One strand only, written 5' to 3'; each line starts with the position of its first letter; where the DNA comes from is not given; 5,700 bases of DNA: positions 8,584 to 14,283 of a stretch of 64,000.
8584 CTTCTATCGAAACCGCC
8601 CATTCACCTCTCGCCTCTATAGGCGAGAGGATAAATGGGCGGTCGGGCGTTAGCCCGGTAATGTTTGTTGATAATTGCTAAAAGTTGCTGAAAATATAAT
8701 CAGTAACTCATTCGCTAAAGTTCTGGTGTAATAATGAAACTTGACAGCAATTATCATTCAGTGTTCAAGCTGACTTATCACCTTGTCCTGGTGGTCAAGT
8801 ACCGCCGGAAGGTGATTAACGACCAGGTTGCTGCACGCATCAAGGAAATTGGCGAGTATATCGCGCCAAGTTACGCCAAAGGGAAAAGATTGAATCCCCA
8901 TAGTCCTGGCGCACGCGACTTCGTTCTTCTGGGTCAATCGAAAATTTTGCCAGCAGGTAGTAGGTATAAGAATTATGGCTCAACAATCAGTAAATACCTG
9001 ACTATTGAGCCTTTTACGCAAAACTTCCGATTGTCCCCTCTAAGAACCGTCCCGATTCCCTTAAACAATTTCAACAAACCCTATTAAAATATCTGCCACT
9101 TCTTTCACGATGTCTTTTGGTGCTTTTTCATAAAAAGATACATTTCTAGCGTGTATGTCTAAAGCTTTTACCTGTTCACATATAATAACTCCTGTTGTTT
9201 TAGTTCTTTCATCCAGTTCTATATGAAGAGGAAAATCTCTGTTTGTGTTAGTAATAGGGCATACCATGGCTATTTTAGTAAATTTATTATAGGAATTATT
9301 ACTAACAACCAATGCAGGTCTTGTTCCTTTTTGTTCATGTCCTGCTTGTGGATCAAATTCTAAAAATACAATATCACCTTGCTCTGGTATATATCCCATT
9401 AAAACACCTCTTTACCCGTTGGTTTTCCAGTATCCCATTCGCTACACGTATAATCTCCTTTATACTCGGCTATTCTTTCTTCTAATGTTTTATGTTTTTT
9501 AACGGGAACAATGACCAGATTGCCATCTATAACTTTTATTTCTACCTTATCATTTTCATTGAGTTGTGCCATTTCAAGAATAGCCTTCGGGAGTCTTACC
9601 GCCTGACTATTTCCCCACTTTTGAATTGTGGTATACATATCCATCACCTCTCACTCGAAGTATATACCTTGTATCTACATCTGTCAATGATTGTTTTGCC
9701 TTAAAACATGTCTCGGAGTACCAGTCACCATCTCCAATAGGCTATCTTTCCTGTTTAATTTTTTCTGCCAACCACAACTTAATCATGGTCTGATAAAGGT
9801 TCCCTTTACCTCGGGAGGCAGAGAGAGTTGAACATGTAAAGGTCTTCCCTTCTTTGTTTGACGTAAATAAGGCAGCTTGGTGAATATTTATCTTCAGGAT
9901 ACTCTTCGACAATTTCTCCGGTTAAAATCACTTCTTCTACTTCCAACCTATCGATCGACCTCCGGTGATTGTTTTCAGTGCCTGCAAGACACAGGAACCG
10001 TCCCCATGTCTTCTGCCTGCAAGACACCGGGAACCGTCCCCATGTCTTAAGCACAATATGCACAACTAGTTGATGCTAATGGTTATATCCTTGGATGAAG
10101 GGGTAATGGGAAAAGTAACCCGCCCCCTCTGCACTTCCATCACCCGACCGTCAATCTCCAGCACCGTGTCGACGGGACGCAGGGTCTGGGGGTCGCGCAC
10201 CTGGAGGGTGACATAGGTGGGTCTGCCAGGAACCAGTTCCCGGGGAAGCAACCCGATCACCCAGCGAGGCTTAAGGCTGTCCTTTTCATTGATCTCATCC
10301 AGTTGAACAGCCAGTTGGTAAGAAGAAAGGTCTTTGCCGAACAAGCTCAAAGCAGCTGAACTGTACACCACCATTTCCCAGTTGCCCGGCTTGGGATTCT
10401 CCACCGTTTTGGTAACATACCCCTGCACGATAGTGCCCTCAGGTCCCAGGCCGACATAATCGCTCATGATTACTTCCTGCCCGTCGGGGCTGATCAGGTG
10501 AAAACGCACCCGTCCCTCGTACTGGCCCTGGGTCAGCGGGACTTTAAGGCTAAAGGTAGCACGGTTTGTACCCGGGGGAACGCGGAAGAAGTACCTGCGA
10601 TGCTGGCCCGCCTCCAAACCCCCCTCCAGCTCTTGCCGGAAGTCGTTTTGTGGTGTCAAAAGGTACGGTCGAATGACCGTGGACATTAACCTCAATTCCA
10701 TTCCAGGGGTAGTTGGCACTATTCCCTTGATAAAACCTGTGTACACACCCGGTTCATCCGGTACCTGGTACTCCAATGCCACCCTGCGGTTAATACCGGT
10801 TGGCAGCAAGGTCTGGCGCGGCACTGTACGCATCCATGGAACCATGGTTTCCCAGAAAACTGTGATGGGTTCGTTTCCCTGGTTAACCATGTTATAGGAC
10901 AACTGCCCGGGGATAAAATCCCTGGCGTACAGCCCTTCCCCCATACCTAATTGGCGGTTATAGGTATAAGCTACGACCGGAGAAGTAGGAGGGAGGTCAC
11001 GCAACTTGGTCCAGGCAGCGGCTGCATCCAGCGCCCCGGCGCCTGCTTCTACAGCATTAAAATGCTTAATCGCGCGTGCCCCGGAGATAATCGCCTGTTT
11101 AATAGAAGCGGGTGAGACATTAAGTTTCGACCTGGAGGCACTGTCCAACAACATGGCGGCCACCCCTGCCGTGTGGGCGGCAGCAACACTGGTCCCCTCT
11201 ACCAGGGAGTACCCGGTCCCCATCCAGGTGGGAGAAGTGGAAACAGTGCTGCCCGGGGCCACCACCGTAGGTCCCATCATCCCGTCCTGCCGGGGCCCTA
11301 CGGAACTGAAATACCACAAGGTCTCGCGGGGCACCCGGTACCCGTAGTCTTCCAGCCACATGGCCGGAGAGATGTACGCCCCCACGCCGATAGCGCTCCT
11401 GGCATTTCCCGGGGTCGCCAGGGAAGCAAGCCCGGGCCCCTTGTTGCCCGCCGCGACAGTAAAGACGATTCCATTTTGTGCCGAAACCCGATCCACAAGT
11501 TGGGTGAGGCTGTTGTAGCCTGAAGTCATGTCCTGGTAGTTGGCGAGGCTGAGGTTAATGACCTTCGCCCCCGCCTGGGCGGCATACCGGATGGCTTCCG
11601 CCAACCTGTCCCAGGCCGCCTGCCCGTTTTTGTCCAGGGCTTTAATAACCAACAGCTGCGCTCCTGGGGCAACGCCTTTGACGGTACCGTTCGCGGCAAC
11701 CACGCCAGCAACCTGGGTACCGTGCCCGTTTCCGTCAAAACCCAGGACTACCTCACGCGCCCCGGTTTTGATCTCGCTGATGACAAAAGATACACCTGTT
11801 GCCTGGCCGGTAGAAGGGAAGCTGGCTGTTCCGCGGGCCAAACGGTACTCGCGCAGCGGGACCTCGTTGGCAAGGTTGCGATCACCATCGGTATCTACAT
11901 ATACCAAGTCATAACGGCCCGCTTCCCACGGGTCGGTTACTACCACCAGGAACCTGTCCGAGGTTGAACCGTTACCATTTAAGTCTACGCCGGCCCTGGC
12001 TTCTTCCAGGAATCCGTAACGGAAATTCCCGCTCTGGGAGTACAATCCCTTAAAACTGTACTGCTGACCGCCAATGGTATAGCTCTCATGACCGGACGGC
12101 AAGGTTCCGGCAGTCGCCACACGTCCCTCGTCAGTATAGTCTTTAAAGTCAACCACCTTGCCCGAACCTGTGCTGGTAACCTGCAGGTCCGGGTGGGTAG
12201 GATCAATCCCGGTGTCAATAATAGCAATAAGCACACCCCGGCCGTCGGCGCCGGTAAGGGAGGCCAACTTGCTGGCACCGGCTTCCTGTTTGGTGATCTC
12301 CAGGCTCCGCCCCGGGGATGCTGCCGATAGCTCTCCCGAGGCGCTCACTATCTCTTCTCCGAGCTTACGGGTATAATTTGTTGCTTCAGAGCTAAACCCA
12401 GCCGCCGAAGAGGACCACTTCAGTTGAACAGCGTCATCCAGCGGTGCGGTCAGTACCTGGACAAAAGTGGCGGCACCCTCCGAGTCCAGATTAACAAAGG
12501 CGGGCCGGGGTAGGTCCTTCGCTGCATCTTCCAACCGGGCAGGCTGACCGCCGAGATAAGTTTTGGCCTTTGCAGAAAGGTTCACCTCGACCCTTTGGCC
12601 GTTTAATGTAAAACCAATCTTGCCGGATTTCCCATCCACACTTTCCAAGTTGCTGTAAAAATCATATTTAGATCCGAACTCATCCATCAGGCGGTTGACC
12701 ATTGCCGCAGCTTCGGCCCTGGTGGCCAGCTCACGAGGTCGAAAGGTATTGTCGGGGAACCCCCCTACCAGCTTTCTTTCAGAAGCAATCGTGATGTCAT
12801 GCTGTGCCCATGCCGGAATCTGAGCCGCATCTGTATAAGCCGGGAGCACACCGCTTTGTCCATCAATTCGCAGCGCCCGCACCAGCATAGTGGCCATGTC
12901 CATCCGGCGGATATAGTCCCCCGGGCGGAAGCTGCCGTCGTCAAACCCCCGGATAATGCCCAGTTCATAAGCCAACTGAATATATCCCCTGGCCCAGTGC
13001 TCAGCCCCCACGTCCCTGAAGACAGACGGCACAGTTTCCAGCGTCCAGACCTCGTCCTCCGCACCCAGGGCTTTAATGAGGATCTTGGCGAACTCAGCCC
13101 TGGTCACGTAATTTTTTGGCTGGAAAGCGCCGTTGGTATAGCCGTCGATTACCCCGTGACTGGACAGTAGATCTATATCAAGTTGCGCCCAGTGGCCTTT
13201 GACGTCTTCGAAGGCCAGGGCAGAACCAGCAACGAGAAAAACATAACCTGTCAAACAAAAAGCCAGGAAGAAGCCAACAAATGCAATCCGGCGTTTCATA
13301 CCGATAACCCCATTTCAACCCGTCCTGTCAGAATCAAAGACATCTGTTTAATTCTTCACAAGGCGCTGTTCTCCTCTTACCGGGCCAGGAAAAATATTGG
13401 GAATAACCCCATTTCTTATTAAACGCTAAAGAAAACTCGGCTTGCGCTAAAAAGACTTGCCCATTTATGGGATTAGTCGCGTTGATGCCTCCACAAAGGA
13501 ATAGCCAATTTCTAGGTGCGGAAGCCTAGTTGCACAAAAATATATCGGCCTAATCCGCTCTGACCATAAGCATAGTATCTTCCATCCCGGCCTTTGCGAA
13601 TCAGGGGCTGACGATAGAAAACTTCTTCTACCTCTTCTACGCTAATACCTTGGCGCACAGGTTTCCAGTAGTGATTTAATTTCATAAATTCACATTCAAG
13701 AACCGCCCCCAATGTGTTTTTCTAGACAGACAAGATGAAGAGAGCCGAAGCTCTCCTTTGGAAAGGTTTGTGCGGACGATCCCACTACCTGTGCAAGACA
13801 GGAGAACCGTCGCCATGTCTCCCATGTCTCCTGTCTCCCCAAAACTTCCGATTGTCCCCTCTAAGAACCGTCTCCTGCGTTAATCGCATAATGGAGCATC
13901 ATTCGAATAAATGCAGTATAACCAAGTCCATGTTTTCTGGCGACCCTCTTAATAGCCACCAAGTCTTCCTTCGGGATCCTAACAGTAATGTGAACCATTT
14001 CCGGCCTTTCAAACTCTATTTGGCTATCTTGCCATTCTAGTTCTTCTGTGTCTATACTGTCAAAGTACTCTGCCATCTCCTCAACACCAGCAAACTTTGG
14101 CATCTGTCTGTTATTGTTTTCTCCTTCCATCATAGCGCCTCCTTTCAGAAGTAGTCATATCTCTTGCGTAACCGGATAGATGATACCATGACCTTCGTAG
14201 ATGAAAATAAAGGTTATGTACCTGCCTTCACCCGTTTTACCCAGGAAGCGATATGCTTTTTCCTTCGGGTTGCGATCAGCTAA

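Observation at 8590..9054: IS200/IS605 remnant whose conserved 155-220-nt right-end module recurs three times and ends in a terminator-like hairpin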

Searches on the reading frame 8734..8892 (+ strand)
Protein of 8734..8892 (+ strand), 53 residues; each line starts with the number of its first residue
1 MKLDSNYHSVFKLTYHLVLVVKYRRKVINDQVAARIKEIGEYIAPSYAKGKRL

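Call 26: search_protein_families(library=pfam, proteins=[window:8734-8892:+], max_evalue=0.01)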
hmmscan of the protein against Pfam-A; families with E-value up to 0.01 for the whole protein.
window:8734-8892:+ (53 aa): 1 family
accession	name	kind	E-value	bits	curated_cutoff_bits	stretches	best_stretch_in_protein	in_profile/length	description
PF01797.21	Y1_Tnp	-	1.7e-08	35.1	23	1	9-47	1-39/121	Transposase IS200 like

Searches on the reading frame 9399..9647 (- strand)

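Call 26: search_protein_families(library=pfam, proteins=[window:9399-9647:-], max_evalue=0.01)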
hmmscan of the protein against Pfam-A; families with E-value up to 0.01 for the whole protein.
window:9399-9647:- (82 aa): 1 family
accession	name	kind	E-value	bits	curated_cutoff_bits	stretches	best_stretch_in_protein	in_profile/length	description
PF04014.23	MazE_antitoxin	-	2.2e-15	56.7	24.7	1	8-52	1-46/48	Antidote-toxin recognition MazE, bacterial antitoxin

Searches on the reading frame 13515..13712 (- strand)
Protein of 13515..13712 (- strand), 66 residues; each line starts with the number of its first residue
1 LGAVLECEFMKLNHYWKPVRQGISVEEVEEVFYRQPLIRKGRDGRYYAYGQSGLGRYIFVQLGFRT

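Call 68: search_protein_families(library=pfam, proteins=[window:13515-13712:-], max_evalue=1)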
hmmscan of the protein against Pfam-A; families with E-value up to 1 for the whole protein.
seq(66 aa): 1 family
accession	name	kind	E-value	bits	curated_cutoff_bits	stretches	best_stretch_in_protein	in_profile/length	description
PF04365.19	BrnT_toxin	-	0.031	15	34.5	1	21-61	13-57/77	Ribonuclease toxin, BrnT, of type II toxin-antitoxin system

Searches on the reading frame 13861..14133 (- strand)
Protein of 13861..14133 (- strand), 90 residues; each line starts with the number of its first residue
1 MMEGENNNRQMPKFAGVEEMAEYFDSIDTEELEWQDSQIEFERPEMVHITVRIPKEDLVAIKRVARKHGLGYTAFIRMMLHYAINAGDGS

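Call 26: search_protein_families(library=pfam, proteins=[window:13861-14133:-], max_evalue=0.01)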
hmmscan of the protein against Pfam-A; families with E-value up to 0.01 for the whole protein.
window:13861-14133:- (90 aa): 2 families
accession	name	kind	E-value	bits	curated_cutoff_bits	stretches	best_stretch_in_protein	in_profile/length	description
PF12441.14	CopG_antitoxin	-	7.5e-09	36.7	28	1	10-81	2-77/79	CopG antitoxin of type II toxin-antitoxin system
PF19807.5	DUF6290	-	0.0026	18.4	27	1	46-80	1-35/72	Family of unknown function (DUF6290)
